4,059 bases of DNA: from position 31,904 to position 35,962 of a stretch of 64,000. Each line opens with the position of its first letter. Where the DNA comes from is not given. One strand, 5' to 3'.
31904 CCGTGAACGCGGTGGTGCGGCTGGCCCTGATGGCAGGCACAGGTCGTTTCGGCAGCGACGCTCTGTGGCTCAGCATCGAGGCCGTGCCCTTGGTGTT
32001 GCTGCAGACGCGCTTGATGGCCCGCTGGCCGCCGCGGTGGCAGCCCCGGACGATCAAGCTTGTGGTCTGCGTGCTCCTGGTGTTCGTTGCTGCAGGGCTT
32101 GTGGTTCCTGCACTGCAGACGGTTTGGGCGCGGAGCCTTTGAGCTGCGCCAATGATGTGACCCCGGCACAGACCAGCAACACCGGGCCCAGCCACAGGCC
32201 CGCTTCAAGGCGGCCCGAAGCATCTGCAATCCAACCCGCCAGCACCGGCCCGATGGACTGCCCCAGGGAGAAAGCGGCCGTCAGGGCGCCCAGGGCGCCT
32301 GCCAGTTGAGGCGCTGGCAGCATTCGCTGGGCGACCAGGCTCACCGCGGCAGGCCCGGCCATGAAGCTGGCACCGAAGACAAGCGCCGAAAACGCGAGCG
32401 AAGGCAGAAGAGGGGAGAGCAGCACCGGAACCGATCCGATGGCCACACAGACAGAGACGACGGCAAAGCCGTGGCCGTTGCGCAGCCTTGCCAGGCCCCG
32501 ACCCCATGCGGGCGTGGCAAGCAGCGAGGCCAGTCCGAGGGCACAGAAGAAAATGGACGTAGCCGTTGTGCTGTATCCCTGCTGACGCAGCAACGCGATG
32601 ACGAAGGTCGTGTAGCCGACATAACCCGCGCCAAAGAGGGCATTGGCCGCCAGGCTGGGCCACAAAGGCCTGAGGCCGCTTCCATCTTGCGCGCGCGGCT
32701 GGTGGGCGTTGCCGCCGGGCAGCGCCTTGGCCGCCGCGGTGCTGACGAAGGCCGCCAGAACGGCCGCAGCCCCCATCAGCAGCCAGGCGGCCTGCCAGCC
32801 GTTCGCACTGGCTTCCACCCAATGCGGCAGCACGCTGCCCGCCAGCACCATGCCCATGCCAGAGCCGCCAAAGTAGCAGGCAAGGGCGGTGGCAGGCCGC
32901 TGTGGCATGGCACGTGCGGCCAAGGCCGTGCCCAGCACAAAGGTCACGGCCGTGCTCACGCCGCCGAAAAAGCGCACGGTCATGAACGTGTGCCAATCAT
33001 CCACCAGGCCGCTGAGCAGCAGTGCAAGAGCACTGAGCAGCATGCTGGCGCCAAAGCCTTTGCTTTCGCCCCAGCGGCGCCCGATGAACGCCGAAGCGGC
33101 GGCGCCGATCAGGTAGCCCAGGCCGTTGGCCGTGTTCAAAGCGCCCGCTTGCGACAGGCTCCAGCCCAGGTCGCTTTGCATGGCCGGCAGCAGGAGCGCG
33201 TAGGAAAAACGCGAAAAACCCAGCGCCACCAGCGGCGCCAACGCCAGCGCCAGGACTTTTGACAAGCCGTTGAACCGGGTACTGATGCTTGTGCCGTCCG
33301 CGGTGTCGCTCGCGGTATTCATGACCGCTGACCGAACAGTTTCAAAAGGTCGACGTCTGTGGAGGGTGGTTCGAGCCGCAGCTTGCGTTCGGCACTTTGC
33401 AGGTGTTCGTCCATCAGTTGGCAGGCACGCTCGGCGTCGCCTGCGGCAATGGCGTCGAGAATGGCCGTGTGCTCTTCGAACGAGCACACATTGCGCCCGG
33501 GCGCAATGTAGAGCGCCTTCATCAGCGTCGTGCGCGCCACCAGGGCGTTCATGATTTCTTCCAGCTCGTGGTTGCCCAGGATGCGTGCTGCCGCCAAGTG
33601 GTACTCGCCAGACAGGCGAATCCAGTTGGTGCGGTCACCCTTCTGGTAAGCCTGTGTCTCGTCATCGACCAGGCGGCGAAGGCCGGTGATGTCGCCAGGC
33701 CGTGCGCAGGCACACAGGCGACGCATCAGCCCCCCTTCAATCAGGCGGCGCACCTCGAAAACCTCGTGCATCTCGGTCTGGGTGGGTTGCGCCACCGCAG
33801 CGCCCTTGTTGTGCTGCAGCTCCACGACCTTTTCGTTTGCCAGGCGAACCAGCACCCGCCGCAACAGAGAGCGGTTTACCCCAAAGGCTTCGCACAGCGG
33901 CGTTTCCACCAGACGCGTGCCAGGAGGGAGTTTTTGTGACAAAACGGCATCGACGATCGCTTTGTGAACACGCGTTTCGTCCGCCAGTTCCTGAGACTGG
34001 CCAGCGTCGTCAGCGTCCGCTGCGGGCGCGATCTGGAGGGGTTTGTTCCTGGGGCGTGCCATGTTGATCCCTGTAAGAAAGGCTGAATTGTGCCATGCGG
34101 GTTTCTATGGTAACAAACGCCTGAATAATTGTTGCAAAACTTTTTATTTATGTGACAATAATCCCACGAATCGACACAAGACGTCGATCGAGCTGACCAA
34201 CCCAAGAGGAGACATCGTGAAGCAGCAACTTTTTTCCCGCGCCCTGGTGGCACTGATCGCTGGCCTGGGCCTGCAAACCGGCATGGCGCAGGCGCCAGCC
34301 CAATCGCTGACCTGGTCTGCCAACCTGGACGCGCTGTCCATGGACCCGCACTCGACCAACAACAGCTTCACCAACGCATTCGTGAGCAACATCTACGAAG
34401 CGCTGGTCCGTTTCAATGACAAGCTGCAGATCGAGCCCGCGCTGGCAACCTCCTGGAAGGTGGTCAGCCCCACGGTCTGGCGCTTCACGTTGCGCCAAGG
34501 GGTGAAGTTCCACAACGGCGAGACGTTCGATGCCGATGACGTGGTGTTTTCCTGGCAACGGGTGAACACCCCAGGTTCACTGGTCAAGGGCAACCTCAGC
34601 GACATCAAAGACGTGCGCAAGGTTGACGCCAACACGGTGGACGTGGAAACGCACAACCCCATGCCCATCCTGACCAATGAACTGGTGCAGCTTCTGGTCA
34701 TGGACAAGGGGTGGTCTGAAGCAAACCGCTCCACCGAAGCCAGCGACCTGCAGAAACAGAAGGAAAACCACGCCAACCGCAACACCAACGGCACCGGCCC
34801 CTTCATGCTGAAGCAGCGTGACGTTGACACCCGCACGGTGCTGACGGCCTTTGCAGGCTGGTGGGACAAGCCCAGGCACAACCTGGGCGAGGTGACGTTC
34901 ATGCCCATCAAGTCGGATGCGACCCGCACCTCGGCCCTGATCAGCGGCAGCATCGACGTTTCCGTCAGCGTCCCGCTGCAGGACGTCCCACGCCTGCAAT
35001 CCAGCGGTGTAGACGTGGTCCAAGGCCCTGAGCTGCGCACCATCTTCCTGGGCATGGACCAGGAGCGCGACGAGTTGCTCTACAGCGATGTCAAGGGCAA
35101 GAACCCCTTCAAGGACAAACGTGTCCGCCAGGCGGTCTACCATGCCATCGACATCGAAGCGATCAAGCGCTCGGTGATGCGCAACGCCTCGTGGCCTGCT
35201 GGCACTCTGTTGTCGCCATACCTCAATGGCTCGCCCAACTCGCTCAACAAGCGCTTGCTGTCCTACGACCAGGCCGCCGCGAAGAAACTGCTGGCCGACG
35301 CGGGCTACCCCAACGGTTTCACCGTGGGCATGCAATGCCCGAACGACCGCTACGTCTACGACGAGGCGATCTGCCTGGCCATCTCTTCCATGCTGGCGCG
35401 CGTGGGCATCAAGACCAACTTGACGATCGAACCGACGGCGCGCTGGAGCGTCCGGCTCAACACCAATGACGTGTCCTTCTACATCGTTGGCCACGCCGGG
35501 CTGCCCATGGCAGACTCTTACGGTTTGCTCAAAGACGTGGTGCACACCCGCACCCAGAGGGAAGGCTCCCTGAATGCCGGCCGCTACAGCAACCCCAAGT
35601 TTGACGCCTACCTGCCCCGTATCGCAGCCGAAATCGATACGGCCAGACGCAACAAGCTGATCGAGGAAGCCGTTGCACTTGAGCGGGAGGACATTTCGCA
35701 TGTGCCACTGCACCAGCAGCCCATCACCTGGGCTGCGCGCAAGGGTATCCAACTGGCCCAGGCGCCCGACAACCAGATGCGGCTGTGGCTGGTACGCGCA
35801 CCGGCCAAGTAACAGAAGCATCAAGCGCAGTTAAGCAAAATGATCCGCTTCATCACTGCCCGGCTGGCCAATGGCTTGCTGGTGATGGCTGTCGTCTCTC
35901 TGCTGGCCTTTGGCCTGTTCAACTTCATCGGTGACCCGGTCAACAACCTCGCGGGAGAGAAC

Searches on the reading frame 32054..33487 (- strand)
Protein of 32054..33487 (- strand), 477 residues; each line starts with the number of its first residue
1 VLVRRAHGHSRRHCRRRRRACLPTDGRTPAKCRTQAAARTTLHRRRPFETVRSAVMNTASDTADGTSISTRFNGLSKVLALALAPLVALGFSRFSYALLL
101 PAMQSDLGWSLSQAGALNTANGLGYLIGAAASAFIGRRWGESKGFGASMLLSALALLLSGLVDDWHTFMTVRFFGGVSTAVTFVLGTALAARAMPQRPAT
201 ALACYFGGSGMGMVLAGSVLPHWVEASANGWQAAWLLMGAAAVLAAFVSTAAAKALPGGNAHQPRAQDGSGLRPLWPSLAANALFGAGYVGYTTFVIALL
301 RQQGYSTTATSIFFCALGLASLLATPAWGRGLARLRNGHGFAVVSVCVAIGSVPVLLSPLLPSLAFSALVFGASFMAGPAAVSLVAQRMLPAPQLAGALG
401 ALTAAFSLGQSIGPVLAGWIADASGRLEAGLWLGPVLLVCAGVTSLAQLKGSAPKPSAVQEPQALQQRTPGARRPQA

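Call 54: search_protein_families(library=ncbifam, proteins=[window:32054-33487:-], max_evalue=1e-10)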
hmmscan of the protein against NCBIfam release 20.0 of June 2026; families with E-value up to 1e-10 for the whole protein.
window:32054-33487:- (477 aa): 2 families
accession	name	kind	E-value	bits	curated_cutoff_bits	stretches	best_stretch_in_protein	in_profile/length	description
NF033135.1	cmx_cmrA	equivalog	5.5e-18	65.2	400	1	78-443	5-371/374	Cmx/CmrA family chloramphenicol efflux MFS transporter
TIGR00893.1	2A0114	subfamily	3.2e-14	52.7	395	1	93-249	10-165/399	D-galactonate transporter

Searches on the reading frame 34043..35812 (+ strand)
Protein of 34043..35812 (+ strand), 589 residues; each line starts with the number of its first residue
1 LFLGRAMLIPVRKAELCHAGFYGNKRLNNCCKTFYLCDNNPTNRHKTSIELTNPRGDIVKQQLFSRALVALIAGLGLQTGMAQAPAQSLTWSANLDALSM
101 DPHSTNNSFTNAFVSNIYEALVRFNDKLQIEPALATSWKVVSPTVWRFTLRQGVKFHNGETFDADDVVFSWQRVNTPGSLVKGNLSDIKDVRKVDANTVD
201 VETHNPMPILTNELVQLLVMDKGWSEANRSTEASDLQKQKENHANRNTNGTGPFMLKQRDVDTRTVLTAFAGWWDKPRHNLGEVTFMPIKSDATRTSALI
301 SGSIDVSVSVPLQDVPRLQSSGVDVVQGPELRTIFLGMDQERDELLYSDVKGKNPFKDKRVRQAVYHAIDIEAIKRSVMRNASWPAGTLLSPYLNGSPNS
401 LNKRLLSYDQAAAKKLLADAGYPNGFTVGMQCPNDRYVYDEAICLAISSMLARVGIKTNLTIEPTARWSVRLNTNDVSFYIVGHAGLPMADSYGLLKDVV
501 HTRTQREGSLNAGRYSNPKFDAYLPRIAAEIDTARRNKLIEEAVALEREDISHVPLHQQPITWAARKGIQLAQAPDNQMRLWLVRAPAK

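Call 54: search_protein_families(library=ncbifam, proteins=[window:34043-35812:+], max_evalue=1e-10)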
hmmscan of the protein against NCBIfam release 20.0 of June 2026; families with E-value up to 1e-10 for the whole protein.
window:34043-35812:+ (589 aa): 11 families
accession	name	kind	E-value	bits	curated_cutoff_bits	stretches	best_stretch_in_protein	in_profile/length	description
NF045468.1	Opp5A_nikA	equivalog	4.1e-46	157.5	600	1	82-424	13-320/488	nickel ABC transporter substrate-binding protein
NF011684.0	PRK15104.1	equivalog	2.1e-34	119.2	947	1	76-557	28-509/543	oligopeptide ABC transporter substrate-binding protein OppA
NF011942.0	PRK15413.1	equivalog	1.8e-32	112.7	594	1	86-558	27-482/512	glutathione ABC transporter substrate-binding protein GsiB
TIGR02294.1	nickel_nikA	equivalog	1.8e-29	102.6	393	1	86-423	5-328/501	nickel ABC transporter substrate-binding protein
NF045467.1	Opp4A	equivalog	4.6e-29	101.1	650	1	114-423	63-381/556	oligopeptide ABC transporter substrate-binding protein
NF047575.1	opine_bind_CntA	exception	6.3e-27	94.3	800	1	79-423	29-361/535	staphylopine-dependent metal ABC transporter substrate-binding lipoprotein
NF043070.1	DppA_dipep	equivalog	6.4e-27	94.3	1005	1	87-550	29-497/535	dipeptide ABC transporter periplasmic-binding protein DppA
NF007287.0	PRK09755.1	equivalog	9.5e-25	87.4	1098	1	80-561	26-505/535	ABC transporter substrate-binding protein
TIGR04028.1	SBP_KPN_01854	hypoth_equivalog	1.9e-20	72.9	468.5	1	114-570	27-491/509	TIGR04028 family ABC transporter substrate-binding protein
NF011689.0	PRK15109.1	equivalog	2.8e-14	52.7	560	1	114-558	62-509/547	ABC transporter substrate-binding protein SapA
NF010149.0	PRK13626.1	equivalog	3.5e-13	49.1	476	1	113-227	146-258/552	HTH-type transcriptional regulator SgrR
